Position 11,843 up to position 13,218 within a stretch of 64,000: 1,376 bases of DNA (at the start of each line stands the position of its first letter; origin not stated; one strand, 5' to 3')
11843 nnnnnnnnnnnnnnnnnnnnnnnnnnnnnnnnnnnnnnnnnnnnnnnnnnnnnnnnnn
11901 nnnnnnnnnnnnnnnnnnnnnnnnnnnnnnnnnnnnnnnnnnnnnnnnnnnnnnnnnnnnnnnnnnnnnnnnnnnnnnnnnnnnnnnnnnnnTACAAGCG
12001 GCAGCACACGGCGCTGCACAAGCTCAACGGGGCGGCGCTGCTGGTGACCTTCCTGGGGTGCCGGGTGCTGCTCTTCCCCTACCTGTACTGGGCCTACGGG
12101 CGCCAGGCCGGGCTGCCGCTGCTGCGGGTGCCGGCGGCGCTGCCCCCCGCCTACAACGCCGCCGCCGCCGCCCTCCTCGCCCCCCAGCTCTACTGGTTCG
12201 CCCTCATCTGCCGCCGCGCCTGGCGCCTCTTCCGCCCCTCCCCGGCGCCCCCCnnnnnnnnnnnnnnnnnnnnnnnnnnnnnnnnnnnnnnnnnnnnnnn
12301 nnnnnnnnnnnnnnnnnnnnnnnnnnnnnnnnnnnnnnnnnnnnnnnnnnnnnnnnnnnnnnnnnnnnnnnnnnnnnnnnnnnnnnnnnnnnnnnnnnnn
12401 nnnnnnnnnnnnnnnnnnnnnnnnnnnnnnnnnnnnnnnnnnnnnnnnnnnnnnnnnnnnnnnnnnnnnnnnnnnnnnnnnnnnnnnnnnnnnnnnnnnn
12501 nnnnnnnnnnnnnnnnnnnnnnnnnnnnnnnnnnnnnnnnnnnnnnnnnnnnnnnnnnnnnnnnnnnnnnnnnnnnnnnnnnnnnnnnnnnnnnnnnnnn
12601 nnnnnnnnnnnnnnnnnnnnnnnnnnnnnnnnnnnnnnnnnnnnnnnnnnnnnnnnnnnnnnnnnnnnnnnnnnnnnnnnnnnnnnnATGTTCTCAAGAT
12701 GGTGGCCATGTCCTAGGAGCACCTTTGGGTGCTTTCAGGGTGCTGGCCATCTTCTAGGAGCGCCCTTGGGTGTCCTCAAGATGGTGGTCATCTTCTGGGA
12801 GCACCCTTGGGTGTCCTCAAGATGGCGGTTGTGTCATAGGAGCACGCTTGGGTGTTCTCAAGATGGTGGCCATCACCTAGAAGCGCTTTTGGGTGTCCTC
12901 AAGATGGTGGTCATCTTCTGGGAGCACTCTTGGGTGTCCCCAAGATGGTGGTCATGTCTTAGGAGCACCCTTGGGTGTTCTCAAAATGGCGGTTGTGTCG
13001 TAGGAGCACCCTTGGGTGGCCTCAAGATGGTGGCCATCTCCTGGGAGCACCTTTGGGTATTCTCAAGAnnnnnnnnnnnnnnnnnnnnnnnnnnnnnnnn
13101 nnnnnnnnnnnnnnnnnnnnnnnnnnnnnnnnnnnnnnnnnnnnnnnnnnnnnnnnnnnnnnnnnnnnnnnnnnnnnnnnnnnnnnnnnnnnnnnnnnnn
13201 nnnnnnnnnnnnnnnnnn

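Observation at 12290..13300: About 24 tandem YY1-like sites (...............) inside the TLCD3B 3' UTR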

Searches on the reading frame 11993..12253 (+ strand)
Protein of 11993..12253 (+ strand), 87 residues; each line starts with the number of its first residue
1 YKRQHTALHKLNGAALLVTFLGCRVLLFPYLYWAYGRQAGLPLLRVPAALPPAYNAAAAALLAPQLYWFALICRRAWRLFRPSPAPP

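Call 14: find_homologous_proteins(query=window:11993-12253:+)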
Query seq(87 aa) (87 aa): 27 proteins with E <= 0.001 among 29 candidates.
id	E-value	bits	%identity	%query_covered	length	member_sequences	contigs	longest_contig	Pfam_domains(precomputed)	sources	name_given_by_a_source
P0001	1.2e-40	155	87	95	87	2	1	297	PF03798.22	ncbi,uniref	ncbi:ceramide synthase-like, partial [Pyrgilauda ruficollis]|uniref:ceramide synthase-like n=1 Tax=P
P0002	2.0e-39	151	88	86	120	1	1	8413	PF03798.22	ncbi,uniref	ncbi:ceramide synthase-like, partial [Myiozetetes cayanensis]|uniref:ceramide synthase-like n=1 Tax=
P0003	5.9e-39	150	85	100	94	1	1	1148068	PF03798.22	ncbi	ncbi:LOW QUALITY PROTEIN: ceramide synthase-like, partial [Cyanocitta cristata]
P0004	6.4e-38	147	87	90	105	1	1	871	PF03798.22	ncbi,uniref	ncbi:ceramide synthase-like, partial [Phasianus colchicus]|uniref:ceramide synthase-like n=1 Tax=Pha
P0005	2.7e-37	145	86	92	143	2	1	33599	PF03798.22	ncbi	ncbi:ceramide synthase-like, partial [Manacus candei]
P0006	3.7e-37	144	86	92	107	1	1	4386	PF03798.22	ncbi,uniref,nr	ncbi:protein FAM57B-like [Neopelma chrysocephalum]|uniref:protein FAM57B-like n=1 Tax=Neopelma chrys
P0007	8.0e-36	140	85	92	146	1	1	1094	PF03798.22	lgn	-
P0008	7.9e-33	130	74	92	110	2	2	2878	PF03798.22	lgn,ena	-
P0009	1.2e-32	130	74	92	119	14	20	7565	PF03798.22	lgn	-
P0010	1.2e-32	130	72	100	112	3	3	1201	PF03798.22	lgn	-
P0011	2.6e-32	129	74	92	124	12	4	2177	PF03798.22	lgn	-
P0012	4.3e-32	128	74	92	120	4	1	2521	PF03798.22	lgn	-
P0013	4.4e-32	128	81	89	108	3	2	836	PF03798.22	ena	-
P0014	5.4e-32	128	74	92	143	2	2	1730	PF03798.22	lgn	-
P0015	9.5e-32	127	72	100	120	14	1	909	PF03798.22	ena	-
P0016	1.3e-31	126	74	94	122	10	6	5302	PF03798.22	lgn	-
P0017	1.9e-31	126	71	100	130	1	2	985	PF03798.22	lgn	-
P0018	2.5e-31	125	67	100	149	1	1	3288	PF03798.22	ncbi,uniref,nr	ncbi:hypothetical protein chiPu_0022844 [Chiloscyllium punctatum]|uniref:TLC domain-containing prote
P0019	5.0e-31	125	73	94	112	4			PF03798.22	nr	nr:hypothetical protein HJG59_004929 [Molossus molossus]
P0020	7.9e-31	124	71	100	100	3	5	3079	PF03798.22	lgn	-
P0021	8.7e-31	124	71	100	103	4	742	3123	PF03798.22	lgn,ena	-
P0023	1.1e-23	101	75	75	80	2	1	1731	PF03798.22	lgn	-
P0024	1.9e-21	94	69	83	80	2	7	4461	PF03798.22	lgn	-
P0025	2.0e-17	81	50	99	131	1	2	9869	PF03798.22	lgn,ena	-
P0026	4.6e-16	77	47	100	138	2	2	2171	PF03798.22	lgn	-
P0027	2.7e-11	61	91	39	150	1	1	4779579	PF03798.22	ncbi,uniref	ncbi:ceramide synthase-like [Anser cygnoides]|uniref:ceramide synthase-like n=1 Tax=Anser cygnoides 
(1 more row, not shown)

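Call 15: find_encoding_contigs(protein=P0003, flank=10000, max_places=3)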
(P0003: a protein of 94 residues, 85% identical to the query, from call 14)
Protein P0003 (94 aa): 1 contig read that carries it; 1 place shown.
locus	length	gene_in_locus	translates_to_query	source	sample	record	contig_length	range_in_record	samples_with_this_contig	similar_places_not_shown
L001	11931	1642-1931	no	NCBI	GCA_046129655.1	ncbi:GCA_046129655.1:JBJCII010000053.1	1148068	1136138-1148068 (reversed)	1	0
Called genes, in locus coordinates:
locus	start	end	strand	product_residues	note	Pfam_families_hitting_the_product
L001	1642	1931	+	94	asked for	PF03798:TRAM_LAG1_CLN8 (weak)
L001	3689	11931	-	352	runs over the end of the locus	-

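Call 16: find_encoding_contigs(protein=P0005, flank=10000, max_places=3)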
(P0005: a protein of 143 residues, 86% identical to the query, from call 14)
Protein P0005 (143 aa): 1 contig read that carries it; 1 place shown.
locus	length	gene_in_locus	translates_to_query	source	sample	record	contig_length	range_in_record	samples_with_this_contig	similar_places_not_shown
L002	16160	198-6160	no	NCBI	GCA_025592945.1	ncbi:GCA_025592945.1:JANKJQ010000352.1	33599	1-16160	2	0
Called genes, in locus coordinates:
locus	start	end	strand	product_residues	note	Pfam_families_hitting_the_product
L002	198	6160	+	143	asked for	PF03798:TRAM_LAG1_CLN8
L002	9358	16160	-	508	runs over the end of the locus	-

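Call 17: find_encoding_contigs(protein=P0027, flank=10000, max_places=3)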
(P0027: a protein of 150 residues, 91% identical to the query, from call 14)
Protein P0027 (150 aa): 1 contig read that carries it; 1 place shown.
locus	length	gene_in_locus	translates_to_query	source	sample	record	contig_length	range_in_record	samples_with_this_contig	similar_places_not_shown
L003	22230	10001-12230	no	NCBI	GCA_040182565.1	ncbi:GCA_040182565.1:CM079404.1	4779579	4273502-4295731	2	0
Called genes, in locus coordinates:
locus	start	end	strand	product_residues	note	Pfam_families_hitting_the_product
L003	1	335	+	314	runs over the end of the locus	PF13853:7tm_4, PF00001:7tm_1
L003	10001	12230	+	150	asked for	PF03798:TRAM_LAG1_CLN8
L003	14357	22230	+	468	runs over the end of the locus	PF16796:Microtub_bd, PF00225:Kinesin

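Call 57: find_encoding_contigs(protein=P0002, flank=6000, max_places=2)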
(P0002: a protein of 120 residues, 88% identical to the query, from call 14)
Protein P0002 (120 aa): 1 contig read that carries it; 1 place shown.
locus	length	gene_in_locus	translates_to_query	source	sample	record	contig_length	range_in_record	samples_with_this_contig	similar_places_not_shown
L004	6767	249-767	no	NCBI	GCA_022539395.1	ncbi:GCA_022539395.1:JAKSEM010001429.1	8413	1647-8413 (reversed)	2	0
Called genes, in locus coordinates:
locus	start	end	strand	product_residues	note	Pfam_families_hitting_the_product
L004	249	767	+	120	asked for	PF03798:TRAM_LAG1_CLN8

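Call 58: find_encoding_contigs(protein=P0007, flank=3000, max_places=2)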
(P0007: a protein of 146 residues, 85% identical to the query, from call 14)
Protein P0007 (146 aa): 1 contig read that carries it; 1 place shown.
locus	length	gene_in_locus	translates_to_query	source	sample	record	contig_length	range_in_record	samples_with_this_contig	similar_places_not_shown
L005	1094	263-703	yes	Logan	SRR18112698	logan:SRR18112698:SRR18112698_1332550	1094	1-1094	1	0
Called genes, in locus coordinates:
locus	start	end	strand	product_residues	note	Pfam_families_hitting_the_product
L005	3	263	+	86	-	?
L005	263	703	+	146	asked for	PF03798:TRAM_LAG1_CLN8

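Call 59: find_encoding_contigs(protein=P0004, flank=3000, max_places=2)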
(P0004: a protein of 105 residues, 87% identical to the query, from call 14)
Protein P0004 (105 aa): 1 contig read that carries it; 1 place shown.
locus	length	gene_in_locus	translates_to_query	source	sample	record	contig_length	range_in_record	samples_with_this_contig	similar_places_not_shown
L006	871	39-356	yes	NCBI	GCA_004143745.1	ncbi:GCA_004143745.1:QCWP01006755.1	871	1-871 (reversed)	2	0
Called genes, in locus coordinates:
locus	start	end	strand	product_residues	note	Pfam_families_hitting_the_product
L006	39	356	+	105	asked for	PF03798:TRAM_LAG1_CLN8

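Call 60: find_encoding_contigs(protein=P0006, flank=5000, max_places=2)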
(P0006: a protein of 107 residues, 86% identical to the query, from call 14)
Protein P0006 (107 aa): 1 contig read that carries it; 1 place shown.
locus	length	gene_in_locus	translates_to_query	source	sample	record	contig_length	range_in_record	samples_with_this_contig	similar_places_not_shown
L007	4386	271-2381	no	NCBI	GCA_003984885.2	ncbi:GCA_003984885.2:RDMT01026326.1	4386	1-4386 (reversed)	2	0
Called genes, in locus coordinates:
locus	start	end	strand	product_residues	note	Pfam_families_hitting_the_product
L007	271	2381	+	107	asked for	PF03798:TRAM_LAG1_CLN8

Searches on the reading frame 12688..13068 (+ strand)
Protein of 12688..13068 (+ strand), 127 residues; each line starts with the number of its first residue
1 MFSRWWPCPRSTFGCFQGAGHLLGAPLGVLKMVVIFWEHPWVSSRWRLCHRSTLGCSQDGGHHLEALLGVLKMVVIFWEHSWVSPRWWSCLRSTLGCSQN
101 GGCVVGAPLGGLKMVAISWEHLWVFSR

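Call 33: find_homologous_proteins(query=window:12688-13068:+, max_evalue=0.01)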
Query seq(127 aa): 532 candidates shared short words with the query, none scored E <= 0.01.
